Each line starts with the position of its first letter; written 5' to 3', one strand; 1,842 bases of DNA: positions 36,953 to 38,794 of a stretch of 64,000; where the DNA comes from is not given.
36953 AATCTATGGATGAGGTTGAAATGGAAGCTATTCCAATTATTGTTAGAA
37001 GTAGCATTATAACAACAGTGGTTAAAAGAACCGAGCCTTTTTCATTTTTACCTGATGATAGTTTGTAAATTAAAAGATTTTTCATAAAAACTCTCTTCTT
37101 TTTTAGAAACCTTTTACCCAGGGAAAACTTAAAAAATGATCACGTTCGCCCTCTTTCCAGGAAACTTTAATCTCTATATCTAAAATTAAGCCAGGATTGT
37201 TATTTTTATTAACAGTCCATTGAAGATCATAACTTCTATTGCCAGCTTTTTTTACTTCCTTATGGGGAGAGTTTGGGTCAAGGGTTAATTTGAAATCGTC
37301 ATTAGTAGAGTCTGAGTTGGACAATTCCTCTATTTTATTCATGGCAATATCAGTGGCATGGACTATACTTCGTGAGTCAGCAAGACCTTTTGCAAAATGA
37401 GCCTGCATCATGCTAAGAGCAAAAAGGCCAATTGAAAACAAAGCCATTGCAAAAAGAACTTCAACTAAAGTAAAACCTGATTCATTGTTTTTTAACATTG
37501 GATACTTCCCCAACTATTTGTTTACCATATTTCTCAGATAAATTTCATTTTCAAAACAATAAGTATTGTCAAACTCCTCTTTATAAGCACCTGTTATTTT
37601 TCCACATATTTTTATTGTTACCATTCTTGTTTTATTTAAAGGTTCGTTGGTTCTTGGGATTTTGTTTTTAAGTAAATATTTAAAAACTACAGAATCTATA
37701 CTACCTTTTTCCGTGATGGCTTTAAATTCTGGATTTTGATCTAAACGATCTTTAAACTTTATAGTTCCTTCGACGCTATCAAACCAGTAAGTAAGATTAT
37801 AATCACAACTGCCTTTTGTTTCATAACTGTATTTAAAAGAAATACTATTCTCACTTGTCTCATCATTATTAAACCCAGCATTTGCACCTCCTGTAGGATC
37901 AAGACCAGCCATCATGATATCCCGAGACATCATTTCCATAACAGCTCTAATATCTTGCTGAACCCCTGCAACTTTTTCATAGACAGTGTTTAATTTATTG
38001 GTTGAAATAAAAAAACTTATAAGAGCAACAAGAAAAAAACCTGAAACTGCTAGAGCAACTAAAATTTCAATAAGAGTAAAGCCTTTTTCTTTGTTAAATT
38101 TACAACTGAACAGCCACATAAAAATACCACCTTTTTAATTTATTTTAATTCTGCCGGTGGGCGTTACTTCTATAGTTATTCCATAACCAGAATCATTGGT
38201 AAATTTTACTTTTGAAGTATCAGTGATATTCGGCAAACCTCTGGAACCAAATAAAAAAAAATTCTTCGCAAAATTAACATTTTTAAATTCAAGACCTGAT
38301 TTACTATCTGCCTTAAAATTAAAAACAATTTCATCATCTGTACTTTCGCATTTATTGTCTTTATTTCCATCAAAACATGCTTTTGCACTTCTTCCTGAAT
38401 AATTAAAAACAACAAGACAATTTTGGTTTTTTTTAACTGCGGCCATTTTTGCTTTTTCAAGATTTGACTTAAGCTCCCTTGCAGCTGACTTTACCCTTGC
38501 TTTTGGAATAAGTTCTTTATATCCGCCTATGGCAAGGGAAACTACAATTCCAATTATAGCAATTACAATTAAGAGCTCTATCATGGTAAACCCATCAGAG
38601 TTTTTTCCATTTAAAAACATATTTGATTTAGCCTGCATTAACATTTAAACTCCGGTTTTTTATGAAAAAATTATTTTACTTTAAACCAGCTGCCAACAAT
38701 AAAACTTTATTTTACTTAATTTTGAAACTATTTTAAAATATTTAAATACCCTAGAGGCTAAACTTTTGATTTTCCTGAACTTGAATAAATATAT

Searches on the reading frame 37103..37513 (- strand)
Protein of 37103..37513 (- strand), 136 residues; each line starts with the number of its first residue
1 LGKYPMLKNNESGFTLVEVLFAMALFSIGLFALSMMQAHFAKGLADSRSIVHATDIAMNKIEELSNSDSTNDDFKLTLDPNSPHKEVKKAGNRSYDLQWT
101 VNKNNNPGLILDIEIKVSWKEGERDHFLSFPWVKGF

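Call 4: search_protein_families(library=pfam, proteins=[window:37103-37513:-], max_evalue=0.01)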
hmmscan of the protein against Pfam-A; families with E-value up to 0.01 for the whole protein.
window:37103-37513:- (136 aa): 1 family
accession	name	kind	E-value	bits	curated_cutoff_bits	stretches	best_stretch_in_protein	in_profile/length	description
PF07963.17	N_methyl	-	2.9e-08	33.4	21.2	1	9-33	2-26/27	Prokaryotic N-terminal methylation motif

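Call 10: search_protein_families(library=ncbifam, proteins=[window:37103-37513:-], max_evalue=0.1)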
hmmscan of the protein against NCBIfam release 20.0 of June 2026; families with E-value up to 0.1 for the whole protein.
window:37103-37513:- (136 aa): 11 families
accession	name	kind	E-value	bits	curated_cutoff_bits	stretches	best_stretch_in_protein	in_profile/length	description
TIGR02523.1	type_IV_pilV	equivalog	1.5e-06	28.8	52.2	1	12-72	2-62/139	type IV pilus modification protein PilV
TIGR02532.1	IV_pilin_GFxxxE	domain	2.7e-05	23.8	16.3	1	12-32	2-22/24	prepilin-type N-terminal cleavage/methylation domain-containing protein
TIGR01707.1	gspI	equivalog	0.00012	22.6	44.35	1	13-67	1-55/101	type II secretion system minor pseudopilin GspI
NF041002.1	pilin_ComGF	equivalog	0.00015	22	80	1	11-61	1-52/139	competence type IV pilus minor pilin ComGF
NF007660.0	PRK10332.1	equivalog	0.00073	20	86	1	9-48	6-45/107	prepilin-type N-terminal cleavage/methylation domain-containing protein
NF007848.0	PRK10557.1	equivalog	0.00088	18.6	120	1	7-43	6-42/192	prepilin peptidase-dependent protein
NF041013.1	T4P_ComGE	equivalog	0.0038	17.3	49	1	12-28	4-20/83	competence type IV pilus minor pilin ComGE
NF006427.0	PRK08676.1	equivalog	0.01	14.8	511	1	6-52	263-309/486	hydrogenase membrane subunit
NF006453.0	PRK08808.1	equivalog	0.017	14.2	295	1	7-45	2-39/211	type II secretion system protein J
NF038303.1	EPS_HpsB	equivalog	0.063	13.3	150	1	10-63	1-54/211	hormogonium polysaccharide secretion pseudopilin HpsB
NF040982.1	ComGD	equivalog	0.088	13.2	70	0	11-39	1-29/139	competence type IV pilus minor pilin ComGD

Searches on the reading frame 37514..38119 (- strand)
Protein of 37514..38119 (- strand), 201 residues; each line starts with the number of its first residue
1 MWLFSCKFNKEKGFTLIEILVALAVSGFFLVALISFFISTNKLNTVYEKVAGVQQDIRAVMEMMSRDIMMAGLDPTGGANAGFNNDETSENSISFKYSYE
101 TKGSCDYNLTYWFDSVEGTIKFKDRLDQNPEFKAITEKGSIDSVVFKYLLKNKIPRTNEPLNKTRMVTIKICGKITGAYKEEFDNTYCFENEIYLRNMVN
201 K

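Call 4: search_protein_families(library=pfam, proteins=[window:37514-38119:-], max_evalue=0.01)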
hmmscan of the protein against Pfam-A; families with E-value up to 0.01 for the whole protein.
window:37514-38119:- (201 aa): 1 family
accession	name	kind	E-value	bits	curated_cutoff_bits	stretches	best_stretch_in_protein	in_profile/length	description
PF07963.17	N_methyl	-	6.3e-08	32.3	21.2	1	9-33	2-26/27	Prokaryotic N-terminal methylation motif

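Call 10: search_protein_families(library=ncbifam, proteins=[window:37514-38119:-], max_evalue=0.1)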
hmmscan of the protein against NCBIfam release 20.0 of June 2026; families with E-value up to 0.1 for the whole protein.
window:37514-38119:- (201 aa): 15 families
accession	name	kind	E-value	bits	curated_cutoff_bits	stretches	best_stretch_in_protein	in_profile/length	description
NF038304.1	EPS_HpsC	equivalog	6.5e-06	25.9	200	1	9-70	18-79/318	hormogonium polysaccharide secretion pseudopilin HpsC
TIGR02532.1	IV_pilin_GFxxxE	domain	9.9e-06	25.2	16.3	1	12-33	2-23/24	prepilin-type N-terminal cleavage/methylation domain-containing protein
NF007848.0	PRK10557.1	equivalog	1.2e-05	24.7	120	1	9-73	8-72/192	prepilin peptidase-dependent protein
NF041002.1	pilin_ComGF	equivalog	2.8e-05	24.4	80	1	11-86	1-73/139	competence type IV pilus minor pilin ComGF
TIGR02599.1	TIGR02599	subfamily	3.5e-05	23.2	256.5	1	13-97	1-85/361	Verru_Chthon cassette protein C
NF041013.1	T4P_ComGE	equivalog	0.00022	21.2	49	1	10-61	2-53/83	competence type IV pilus minor pilin ComGE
TIGR01707.1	gspI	equivalog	0.00083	19.8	44.35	1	13-37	1-25/101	type II secretion system minor pseudopilin GspI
TIGR01711.1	gspJ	equivalog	0.003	17.4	64.85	1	12-71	1-60/192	type II secretion system minor pseudopilin GspJ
NF006453.0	PRK08808.1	equivalog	0.0033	16.5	295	1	10-71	5-66/211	type II secretion system protein J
NF040982.1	ComGD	equivalog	0.0036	17.7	70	1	11-42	1-32/139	competence type IV pilus minor pilin ComGD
TIGR01710.1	typeII_sec_gspG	equivalog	0.0073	16.3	88.85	1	12-68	1-56/134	type II secretion system major pseudopilin GspG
TIGR01708.2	typeII_sec_gspH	equivalog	0.028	14.4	80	1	11-35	1-25/169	type II secretion system minor pseudopilin GspH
NF040999.1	pilin_ComGC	equivalog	0.035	14.3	75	0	11-35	1-25/84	competence type IV pilus major pilin ComGC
TIGR02523.1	type_IV_pilV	equivalog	0.05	14.1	52.2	1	12-115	2-106/139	type IV pilus modification protein PilV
NF007800.0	PRK10506.1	equivalog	0.092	12.6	158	0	8-26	5-23/163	prepilin peptidase-dependent protein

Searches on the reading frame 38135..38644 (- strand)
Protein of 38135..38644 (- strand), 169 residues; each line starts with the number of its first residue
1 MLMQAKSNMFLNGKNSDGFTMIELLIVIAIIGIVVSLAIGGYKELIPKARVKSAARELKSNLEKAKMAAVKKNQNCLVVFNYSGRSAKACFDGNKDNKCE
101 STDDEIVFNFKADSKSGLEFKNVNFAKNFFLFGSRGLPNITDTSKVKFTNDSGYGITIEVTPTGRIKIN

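Call 4: search_protein_families(library=pfam, proteins=[window:38135-38644:-], max_evalue=0.01)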
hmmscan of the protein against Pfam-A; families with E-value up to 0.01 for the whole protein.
window:38135-38644:- (169 aa): 2 families
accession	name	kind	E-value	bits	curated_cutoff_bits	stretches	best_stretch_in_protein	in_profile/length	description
PF07963.17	N_methyl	-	4.1e-08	32.9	21.2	1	14-38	2-26/27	Prokaryotic N-terminal methylation motif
PF12019.13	GspH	-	5.5e-06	27.3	21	1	54-164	1-108/108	Type II transport protein GspH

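Call 10: search_protein_families(library=ncbifam, proteins=[window:38135-38644:-], max_evalue=0.1)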
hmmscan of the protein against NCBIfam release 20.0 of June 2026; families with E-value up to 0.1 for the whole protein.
window:38135-38644:- (169 aa): 14 families
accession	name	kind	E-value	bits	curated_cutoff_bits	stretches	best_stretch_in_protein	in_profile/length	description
TIGR01708.2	typeII_sec_gspH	equivalog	2.6e-11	43.8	80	1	17-86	2-71/169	type II secretion system minor pseudopilin GspH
TIGR02596.1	TIGR02596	subfamily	1.2e-10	41.8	70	1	19-80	1-62/196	Verru_Chthon cassette protein D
NF007800.0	PRK10506.1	equivalog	1.8e-10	40.9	158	1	14-167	6-150/163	prepilin peptidase-dependent protein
TIGR02532.1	IV_pilin_GFxxxE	domain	1.5e-07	30.9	16.3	1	18-39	3-24/24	prepilin-type N-terminal cleavage/methylation domain-containing protein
NF040982.1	ComGD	equivalog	3.4e-07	30.8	70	1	17-120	2-103/139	competence type IV pilus minor pilin ComGD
NF041775.1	typeIV_PilA_Myxo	equivalog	5.6e-07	29.7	400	1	14-69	9-58/214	type IV pilin protein PilA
NF007862.0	PRK10574.1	equivalog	1.1e-06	28.8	138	1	15-51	3-39/145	prepilin peptidase-dependent pilin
TIGR01710.1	typeII_sec_gspG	equivalog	2.2e-05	24.5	88.85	1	18-65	2-48/134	type II secretion system major pseudopilin GspG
NF047827.1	T3SSXpsH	equivalog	0.00042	20.1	160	1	18-77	2-61/145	type II secretion system protein XpsH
NF041013.1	T4P_ComGE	equivalog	0.00059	19.9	49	1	14-50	1-37/83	competence type IV pilus minor pilin ComGE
TIGR01711.1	gspJ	equivalog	0.0011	18.8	64.85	1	18-75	2-56/192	type II secretion system minor pseudopilin GspJ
NF002359.0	PRK01318.2-6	equivalog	0.0085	14.4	600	1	22-87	378-445/624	membrane protein insertase YidC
NF040999.1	pilin_ComGC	equivalog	0.02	15.1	75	1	17-39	2-24/84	competence type IV pilus major pilin ComGC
NF051431.1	Rv0361_Cterm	subfamily_domain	0.021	15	37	1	22-76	12-63/140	Rv0361 family membrane protein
